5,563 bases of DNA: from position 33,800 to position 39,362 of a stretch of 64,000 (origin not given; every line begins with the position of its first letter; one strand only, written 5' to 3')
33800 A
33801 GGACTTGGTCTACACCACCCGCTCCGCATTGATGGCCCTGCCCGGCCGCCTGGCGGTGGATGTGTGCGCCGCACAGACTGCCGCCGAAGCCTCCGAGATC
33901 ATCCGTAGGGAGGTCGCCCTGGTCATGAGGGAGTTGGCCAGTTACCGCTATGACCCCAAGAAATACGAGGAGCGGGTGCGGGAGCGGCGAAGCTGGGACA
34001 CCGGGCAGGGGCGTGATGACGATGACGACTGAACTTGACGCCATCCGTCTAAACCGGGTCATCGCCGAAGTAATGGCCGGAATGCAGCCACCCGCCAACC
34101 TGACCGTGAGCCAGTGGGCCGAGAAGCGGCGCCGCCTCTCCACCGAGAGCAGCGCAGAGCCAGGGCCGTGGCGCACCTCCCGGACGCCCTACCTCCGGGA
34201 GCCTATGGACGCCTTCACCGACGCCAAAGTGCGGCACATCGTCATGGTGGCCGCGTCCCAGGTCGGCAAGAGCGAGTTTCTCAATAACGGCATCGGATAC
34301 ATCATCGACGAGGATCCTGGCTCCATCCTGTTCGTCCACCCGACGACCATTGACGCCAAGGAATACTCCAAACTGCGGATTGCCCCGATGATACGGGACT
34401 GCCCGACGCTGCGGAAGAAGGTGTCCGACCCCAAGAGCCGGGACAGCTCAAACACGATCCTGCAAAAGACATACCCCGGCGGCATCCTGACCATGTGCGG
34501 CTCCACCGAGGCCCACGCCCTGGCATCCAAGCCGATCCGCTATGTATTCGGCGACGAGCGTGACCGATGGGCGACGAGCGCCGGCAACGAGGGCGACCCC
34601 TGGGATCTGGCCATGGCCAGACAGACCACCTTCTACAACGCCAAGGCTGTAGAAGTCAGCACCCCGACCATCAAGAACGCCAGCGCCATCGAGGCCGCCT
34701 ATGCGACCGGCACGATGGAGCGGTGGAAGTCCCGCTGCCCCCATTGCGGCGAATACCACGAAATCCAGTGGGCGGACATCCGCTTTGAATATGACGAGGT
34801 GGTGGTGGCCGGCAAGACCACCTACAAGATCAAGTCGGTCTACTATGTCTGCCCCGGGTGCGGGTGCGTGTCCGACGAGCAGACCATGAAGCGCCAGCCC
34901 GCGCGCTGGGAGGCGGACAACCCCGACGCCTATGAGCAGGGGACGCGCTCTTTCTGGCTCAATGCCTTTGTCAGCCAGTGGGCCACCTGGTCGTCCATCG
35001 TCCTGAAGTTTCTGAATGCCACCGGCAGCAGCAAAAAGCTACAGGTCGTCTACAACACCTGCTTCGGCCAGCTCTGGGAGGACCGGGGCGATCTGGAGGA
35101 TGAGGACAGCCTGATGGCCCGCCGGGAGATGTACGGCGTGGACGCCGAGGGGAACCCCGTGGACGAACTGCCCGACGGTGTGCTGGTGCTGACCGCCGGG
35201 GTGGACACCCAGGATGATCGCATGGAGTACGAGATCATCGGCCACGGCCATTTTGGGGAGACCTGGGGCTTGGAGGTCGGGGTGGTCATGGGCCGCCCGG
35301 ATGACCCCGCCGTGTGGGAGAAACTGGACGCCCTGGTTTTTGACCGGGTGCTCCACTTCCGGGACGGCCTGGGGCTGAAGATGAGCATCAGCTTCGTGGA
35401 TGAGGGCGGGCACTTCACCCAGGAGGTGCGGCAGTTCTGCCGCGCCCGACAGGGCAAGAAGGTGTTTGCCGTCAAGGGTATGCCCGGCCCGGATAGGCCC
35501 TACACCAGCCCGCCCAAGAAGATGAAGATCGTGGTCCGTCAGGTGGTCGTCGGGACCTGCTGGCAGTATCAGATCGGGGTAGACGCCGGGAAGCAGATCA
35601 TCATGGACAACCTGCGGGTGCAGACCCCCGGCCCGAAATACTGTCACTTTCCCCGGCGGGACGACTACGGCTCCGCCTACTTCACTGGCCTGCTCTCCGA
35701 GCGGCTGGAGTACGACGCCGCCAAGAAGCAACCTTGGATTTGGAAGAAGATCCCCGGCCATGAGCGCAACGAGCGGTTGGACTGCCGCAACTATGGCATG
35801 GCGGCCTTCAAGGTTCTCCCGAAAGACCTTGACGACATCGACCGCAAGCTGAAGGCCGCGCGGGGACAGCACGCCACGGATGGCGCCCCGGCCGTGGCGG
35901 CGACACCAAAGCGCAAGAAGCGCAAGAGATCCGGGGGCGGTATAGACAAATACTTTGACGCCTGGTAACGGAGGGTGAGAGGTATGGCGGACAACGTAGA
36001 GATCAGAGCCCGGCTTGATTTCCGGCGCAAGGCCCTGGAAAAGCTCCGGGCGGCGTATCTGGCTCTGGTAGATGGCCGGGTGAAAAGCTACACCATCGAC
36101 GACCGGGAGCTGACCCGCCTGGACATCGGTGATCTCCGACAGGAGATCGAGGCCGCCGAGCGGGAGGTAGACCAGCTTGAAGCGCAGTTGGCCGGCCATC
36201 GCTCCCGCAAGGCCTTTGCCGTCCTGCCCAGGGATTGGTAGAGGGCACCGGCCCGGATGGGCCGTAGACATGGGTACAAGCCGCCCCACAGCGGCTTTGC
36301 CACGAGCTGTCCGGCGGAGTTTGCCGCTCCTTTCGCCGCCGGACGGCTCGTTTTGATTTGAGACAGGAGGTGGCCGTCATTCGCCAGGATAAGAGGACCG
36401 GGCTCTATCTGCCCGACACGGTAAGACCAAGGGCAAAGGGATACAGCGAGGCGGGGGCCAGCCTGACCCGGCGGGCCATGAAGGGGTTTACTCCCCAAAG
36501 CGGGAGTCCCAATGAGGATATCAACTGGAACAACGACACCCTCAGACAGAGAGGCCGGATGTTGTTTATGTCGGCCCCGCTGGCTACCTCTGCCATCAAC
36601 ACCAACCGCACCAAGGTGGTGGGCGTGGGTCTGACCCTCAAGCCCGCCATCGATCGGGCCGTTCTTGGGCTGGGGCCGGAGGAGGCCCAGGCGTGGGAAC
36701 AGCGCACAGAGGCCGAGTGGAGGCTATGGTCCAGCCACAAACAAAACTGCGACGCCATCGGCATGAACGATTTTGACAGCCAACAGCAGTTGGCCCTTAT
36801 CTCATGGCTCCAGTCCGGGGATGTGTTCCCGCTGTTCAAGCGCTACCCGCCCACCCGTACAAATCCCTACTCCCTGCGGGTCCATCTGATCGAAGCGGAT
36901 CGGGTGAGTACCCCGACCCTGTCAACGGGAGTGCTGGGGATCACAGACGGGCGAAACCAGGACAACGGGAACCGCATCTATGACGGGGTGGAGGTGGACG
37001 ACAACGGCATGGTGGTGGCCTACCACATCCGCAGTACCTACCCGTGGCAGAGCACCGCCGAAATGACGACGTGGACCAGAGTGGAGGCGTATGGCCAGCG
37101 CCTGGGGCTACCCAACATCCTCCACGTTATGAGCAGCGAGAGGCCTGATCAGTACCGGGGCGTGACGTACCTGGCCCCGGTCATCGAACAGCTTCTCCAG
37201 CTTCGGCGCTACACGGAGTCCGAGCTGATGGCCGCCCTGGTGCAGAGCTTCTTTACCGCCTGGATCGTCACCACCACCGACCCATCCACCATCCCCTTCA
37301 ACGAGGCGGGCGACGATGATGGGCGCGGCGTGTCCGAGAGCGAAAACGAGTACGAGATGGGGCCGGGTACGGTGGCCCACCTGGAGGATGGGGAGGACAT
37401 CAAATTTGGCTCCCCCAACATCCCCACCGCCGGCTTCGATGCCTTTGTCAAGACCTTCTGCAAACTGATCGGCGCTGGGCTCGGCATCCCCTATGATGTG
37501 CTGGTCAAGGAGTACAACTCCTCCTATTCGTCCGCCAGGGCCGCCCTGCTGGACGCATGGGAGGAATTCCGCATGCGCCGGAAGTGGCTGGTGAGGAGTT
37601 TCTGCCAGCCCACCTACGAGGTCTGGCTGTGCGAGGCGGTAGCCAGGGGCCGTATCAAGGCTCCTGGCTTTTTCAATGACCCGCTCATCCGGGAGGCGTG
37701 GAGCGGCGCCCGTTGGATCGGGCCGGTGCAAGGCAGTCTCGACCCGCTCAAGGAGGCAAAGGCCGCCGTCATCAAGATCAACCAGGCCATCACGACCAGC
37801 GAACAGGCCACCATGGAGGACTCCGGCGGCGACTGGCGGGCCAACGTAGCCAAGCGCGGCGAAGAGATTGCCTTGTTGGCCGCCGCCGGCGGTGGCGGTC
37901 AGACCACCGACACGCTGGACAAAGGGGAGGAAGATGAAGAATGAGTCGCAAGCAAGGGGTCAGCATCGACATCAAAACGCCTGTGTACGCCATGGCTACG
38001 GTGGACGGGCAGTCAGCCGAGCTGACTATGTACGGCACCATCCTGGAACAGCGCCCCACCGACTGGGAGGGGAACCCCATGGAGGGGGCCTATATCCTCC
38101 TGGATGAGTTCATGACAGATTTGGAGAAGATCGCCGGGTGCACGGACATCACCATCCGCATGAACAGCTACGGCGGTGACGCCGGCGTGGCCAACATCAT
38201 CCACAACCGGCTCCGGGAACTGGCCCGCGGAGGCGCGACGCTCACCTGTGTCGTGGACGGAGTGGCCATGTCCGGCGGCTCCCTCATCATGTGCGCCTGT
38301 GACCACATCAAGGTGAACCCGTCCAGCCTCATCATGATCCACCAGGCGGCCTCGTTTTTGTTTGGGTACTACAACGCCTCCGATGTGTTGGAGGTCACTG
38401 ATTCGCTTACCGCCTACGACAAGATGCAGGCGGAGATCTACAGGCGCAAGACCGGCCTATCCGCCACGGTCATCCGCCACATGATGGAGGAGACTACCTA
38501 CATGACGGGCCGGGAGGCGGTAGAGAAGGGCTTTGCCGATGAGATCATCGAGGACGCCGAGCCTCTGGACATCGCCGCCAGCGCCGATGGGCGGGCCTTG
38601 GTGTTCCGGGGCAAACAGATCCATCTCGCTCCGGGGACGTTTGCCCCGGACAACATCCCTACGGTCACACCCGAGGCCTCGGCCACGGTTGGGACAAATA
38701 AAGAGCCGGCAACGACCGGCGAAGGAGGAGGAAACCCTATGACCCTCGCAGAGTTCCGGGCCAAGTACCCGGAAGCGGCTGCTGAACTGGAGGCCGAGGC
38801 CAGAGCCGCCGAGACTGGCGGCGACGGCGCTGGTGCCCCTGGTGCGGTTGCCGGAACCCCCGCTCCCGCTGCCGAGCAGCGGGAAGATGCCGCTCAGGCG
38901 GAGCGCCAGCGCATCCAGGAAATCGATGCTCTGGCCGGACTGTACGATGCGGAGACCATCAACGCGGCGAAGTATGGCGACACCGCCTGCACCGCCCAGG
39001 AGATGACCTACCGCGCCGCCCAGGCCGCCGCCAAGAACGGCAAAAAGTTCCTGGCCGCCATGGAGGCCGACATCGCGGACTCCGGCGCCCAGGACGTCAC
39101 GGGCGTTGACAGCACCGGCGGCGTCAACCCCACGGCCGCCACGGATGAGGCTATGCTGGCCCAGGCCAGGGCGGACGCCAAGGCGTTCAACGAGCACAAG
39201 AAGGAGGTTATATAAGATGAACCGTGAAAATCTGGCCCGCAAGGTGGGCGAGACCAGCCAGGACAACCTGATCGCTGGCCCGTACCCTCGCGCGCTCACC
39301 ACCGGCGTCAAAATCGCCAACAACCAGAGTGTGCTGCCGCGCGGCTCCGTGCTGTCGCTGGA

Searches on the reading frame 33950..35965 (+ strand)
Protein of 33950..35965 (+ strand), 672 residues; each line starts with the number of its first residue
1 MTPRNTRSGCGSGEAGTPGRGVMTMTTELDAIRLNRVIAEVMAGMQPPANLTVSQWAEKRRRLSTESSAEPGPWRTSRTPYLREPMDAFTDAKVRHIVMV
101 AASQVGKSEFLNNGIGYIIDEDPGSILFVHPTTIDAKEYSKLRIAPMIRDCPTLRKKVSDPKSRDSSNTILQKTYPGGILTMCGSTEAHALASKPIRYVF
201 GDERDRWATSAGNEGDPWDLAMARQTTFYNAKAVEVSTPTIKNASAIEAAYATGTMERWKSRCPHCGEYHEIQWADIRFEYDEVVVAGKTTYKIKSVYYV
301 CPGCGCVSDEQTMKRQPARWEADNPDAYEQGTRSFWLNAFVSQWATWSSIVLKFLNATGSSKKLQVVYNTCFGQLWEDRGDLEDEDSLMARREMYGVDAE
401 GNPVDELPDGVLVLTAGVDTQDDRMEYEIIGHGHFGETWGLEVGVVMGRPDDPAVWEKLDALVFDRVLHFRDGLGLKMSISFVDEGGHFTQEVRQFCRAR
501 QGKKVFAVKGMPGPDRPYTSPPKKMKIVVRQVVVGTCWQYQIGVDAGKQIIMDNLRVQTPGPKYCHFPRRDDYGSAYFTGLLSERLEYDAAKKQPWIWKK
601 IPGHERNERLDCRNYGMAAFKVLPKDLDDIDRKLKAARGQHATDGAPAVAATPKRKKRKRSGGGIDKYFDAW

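Call 65: search_protein_families(library=phrogs, proteins=[window:33950-35965:+], max_evalue=0.00001)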
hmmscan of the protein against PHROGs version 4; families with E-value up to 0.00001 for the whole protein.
window:33950-35965:+ (672 aa): 9 families
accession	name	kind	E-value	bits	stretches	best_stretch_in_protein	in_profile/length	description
phrog_15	-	head and packaging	5.7e-230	768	1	24-672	328-985/1330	terminase large subunit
phrog_21311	-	head and packaging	3e-37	129.6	1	131-332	2-201/218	terminase large subunit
phrog_675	-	head and packaging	3.6e-30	105.8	1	52-379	23-331/576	terminase large subunit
phrog_16406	-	unknown function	5.3e-26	92.4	1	244-638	4-401/601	-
phrog_15657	-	unknown function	3.5e-24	86.6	1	331-526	26-213/230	-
phrog_3925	-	head and packaging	1.6e-20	74.3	1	33-156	19-143/150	terminase large subunit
phrog_4145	-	head and packaging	5.1e-16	59.6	1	32-220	9-196/209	terminase large subunit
phrog_3028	-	unknown function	1.1e-14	55.8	1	470-629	11-167/203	-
phrog_23163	-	unknown function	1.3e-09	38.8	1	39-154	12-127/130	-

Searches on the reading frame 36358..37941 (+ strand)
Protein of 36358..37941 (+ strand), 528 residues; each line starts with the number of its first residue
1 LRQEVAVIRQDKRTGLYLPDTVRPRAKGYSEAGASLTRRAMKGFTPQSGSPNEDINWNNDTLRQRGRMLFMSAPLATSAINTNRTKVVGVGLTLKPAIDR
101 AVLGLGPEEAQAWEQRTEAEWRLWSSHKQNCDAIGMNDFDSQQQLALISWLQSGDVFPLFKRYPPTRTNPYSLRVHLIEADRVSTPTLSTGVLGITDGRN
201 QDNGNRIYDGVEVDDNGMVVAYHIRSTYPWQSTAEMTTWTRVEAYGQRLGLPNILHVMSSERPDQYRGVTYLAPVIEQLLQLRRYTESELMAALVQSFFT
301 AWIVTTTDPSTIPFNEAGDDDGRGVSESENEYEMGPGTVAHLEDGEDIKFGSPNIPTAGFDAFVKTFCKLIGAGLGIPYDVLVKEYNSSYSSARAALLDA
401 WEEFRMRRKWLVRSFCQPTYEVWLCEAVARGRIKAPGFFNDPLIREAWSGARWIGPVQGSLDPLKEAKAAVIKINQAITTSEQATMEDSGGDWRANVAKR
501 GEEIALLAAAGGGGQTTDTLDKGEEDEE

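Call 65: search_protein_families(library=phrogs, proteins=[window:36358-37941:+], max_evalue=0.00001)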
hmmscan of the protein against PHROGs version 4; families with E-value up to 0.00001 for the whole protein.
window:36358-37941:+ (528 aa): 2 families
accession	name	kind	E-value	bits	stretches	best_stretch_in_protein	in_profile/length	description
phrog_21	-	head and packaging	6.2e-116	389.7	1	11-511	28-501/1362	portal protein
phrog_537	-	head and packaging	5.7e-51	174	1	326-511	20-203/233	portal protein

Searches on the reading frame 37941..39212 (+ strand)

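Call 65: search_protein_families(library=phrogs, proteins=[window:37941-39212:+], max_evalue=0.00001)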
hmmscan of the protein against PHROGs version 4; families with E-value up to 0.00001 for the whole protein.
window:37941-39212:+ (424 aa): 8 families
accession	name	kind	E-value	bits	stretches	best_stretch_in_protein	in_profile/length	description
phrog_53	-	head and packaging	9e-50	171.4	1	18-416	69-458/583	head maturation protease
phrog_94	-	head and packaging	2.9e-38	133.7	1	17-381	72-353/622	head maturation protease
phrog_133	-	head and packaging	2.6e-35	123.2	1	16-414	10-335/668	head maturation protease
phrog_2976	-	head and packaging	8.8e-35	122.1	1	22-373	17-323/394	head maturation protease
phrog_1684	-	head and packaging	6.3e-28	99.1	1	61-204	67-204/284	head maturation protease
phrog_3348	-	unknown function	3.2e-27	96.8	1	56-215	55-207/386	-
phrog_20705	-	head and packaging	4.8e-12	46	1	68-204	211-347/690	virion structural protein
phrog_1827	-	other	1.4e-10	41.9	1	68-194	53-174/202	ATP-dependent protease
